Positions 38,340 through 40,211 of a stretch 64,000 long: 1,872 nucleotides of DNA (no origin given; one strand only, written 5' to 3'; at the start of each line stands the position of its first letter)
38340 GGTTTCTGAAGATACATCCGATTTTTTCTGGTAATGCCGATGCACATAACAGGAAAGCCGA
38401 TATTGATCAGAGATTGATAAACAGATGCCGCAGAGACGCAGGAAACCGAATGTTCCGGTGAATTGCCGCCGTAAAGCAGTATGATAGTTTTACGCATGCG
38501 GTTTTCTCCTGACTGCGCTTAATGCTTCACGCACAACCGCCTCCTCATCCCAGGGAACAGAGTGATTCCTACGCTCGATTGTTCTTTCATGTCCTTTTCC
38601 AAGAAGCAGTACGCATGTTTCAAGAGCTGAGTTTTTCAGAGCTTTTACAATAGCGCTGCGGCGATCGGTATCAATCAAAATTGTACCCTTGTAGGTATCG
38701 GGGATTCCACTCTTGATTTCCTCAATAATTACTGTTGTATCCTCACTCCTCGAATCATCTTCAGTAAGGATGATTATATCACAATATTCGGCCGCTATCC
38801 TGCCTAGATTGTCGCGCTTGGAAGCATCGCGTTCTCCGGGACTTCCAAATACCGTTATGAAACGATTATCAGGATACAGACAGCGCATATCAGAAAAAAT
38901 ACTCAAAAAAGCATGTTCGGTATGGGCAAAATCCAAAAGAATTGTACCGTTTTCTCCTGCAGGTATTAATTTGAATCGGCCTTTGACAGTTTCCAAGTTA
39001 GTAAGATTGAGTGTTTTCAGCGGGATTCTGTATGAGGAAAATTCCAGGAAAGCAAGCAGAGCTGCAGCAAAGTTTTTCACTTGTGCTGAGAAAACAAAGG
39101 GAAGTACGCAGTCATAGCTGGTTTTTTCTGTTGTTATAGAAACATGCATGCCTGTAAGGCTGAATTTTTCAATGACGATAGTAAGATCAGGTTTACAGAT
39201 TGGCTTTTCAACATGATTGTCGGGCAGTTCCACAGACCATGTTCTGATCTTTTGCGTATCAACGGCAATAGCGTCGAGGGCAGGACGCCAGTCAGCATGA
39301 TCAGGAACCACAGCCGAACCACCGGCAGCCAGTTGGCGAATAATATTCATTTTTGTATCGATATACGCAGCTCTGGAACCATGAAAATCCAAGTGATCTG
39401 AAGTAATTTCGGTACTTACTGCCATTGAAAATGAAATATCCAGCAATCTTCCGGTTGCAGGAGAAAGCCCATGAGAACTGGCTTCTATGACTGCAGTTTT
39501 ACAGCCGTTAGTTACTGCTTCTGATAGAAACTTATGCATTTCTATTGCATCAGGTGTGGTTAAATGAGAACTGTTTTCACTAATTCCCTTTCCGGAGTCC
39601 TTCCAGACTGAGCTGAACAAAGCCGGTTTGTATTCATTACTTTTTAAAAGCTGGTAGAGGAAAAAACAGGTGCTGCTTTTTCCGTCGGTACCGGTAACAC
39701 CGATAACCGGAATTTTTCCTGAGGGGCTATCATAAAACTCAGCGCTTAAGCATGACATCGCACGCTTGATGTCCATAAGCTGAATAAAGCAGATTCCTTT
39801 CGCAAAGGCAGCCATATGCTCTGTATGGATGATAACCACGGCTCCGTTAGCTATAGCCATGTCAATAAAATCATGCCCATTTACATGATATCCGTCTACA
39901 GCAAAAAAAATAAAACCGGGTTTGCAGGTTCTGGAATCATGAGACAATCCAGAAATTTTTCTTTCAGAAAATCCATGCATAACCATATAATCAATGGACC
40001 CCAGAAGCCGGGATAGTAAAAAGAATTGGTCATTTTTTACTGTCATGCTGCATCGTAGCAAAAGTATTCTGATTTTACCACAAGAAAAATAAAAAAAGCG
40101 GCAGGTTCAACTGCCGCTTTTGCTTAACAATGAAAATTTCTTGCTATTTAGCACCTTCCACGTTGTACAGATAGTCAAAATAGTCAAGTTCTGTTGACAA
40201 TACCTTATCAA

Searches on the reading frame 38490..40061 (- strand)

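Call 51: search_protein_families(library=pfam, proteins=[window:38490-40061:-])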
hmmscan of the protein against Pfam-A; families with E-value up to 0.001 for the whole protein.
window:38490-40061:- (523 aa): 3 families
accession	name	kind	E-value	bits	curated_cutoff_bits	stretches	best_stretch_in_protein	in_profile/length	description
PF08245.18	Mur_ligase_M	-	2.5e-30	106.4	24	1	122-337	1-199/200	Mur ligase middle domain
PF02875.26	Mur_ligase_C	-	3.6e-19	70.3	28.4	1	361-490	1-127/127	Mur ligase, glutamate ligase domain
PF01225.30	Mur_ligase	-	3.9e-09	37.2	21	1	35-81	1-52/95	Mur ligase family, catalytic domain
